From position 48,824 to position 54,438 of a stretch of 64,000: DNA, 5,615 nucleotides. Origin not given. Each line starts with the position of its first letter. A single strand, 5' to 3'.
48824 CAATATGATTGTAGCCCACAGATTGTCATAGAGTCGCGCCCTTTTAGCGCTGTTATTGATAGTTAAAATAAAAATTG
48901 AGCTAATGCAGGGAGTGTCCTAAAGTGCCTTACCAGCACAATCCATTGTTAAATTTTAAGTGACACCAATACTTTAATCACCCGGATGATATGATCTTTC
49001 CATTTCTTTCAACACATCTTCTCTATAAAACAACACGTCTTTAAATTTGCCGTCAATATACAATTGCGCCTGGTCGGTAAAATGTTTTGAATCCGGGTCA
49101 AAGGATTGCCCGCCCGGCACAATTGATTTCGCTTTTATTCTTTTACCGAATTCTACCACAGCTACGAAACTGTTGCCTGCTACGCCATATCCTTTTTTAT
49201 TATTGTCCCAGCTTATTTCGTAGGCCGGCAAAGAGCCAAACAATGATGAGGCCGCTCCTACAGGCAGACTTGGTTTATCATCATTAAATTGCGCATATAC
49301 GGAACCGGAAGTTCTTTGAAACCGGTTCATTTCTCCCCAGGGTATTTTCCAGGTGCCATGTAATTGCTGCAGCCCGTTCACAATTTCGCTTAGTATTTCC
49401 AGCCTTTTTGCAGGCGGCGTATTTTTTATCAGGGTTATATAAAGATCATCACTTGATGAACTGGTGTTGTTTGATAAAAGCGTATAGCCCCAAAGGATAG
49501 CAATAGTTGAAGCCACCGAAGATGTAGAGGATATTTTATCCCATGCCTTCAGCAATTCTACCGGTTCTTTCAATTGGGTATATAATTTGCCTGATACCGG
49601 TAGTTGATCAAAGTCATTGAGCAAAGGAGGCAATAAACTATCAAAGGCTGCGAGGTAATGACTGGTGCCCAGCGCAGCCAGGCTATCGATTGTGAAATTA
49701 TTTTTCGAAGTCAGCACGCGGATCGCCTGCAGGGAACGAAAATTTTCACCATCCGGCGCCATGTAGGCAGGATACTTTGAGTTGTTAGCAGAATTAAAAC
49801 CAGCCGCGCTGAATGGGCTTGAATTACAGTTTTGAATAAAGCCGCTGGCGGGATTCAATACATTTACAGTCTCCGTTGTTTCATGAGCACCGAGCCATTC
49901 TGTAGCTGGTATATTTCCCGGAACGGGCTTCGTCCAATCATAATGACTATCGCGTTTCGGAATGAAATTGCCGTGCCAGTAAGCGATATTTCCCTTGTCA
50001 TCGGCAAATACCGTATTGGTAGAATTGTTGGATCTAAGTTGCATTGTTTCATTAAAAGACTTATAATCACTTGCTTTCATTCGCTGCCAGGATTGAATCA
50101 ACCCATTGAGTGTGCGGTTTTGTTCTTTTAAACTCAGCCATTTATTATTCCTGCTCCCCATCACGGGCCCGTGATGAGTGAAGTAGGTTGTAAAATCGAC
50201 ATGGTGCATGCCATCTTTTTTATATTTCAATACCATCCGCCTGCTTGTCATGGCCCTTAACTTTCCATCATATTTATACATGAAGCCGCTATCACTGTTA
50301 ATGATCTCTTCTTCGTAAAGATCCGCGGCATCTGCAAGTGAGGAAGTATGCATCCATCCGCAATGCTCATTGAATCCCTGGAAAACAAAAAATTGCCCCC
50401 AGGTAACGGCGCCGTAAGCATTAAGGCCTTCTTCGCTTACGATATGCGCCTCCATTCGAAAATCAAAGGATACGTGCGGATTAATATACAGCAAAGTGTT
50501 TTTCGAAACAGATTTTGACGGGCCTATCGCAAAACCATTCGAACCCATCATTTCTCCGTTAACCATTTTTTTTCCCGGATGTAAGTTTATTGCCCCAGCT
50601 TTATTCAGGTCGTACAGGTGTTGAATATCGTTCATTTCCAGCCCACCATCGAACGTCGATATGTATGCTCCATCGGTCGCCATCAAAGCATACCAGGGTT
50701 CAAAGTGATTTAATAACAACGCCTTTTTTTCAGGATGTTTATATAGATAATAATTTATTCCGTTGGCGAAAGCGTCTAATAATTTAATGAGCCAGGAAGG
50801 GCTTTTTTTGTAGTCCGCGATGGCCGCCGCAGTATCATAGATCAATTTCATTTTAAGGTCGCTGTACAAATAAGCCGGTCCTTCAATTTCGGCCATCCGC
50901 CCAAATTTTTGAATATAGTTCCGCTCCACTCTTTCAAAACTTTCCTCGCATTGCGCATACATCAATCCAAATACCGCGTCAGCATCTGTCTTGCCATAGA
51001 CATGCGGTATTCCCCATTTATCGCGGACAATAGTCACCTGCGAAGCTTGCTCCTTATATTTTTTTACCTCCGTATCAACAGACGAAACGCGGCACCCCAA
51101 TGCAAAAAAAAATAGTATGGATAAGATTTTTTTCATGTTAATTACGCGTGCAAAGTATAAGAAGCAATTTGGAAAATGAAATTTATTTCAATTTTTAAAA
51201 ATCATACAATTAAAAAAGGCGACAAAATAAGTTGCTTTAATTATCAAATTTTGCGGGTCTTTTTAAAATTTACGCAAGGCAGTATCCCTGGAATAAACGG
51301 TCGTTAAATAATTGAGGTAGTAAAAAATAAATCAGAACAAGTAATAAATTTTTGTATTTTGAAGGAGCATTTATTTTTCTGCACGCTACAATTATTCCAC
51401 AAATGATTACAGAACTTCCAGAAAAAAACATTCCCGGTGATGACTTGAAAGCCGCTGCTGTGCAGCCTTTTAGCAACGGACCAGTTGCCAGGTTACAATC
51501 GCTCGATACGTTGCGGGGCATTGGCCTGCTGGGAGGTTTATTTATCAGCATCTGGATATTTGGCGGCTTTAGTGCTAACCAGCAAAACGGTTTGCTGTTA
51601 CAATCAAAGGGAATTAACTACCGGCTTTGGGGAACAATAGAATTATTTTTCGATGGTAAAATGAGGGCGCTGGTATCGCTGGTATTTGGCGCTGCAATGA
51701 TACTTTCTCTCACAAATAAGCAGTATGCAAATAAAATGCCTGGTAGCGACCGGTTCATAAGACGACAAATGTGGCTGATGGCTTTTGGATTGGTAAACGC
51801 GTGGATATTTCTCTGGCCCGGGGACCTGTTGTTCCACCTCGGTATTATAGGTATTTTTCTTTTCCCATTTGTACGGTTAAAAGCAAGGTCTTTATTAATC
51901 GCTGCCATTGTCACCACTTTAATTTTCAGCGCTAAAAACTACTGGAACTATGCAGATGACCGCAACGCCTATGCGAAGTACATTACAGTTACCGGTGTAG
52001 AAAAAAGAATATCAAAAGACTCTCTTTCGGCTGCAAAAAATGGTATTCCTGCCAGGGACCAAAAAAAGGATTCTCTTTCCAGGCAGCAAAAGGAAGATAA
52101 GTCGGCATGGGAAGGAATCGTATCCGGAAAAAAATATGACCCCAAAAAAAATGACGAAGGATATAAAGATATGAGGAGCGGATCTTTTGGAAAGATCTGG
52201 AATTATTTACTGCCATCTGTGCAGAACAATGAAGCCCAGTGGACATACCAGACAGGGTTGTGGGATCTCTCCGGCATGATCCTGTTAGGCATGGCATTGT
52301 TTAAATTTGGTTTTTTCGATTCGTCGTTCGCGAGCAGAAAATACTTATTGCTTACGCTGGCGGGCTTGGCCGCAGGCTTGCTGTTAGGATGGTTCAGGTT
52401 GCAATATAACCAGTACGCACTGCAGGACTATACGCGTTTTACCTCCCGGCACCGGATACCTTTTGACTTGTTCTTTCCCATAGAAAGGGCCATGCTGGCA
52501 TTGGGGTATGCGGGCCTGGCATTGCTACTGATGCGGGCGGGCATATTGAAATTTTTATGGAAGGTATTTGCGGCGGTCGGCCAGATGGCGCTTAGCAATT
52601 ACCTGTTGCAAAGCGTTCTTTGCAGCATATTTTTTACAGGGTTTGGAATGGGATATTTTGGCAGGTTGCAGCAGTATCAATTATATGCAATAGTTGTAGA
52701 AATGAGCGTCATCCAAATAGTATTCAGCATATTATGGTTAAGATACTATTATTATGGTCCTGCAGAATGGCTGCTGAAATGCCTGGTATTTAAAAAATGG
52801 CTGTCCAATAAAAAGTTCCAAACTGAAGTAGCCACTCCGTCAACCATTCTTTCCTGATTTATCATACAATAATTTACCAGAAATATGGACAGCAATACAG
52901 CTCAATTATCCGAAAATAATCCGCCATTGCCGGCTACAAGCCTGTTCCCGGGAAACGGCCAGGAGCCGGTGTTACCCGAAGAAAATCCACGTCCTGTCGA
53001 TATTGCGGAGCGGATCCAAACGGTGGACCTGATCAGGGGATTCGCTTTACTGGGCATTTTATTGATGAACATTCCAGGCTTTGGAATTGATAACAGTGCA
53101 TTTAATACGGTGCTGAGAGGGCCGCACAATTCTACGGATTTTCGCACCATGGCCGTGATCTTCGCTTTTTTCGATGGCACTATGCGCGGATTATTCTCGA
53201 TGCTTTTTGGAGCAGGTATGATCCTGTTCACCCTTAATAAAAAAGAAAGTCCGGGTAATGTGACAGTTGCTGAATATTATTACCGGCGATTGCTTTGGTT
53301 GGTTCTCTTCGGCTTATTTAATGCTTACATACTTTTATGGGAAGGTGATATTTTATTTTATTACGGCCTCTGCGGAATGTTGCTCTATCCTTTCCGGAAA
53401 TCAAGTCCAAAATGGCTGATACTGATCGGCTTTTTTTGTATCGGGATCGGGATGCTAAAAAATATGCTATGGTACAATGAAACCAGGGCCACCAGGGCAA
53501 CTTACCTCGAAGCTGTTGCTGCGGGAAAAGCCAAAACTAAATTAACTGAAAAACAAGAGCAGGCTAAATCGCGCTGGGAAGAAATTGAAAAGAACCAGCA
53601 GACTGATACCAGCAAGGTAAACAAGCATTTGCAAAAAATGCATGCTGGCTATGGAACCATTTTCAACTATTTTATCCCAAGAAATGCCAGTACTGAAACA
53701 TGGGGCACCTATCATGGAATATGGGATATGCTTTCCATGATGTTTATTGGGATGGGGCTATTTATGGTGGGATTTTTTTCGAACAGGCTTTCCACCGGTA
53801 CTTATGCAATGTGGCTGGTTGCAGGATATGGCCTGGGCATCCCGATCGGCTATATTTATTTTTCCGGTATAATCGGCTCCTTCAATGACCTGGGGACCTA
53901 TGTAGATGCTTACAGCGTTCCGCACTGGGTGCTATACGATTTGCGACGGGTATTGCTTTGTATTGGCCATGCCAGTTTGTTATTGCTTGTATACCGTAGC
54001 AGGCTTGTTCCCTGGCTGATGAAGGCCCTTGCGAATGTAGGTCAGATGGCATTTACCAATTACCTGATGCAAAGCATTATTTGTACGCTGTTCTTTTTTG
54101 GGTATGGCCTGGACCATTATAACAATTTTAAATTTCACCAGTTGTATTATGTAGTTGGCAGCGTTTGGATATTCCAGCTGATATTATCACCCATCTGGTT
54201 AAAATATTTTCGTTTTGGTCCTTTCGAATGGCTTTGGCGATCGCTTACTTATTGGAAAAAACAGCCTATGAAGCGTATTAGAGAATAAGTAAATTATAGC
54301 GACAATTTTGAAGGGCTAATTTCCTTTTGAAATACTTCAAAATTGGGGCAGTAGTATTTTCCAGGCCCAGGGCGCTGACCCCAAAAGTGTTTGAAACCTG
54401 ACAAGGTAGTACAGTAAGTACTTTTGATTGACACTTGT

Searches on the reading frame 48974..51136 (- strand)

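Call 56: search_protein_families(library=pfam, proteins=[window:48974-51136:-], max_evalue=0.000001)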
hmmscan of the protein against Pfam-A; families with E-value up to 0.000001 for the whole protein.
window:48974-51136:- (720 aa): 1 family
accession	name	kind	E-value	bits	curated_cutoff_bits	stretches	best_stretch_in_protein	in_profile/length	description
PF01804.23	Penicil_amidase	-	4.3e-112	376.8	21.3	1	33-708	1-673/675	Penicillin amidase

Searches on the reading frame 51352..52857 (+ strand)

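Call 56: search_protein_families(library=pfam, proteins=[window:51352-52857:+], max_evalue=0.000001)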
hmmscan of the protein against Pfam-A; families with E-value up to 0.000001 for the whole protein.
window:51352-52857:+ (501 aa): 1 family
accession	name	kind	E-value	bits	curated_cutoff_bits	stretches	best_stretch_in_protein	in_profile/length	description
PF04235.18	DUF418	-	1.9e-30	106.4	23.6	1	316-481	1-162/163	Protein of unknown function (DUF418)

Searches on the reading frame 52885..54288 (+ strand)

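Call 56: search_protein_families(library=pfam, proteins=[window:52885-54288:+], max_evalue=0.000001)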
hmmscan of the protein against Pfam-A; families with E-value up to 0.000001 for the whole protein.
window:52885-54288:+ (467 aa): 1 family
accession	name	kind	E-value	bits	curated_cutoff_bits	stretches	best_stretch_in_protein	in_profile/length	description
PF04235.18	DUF418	-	1.7e-35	122.8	23.6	1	296-458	5-163/163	Protein of unknown function (DUF418)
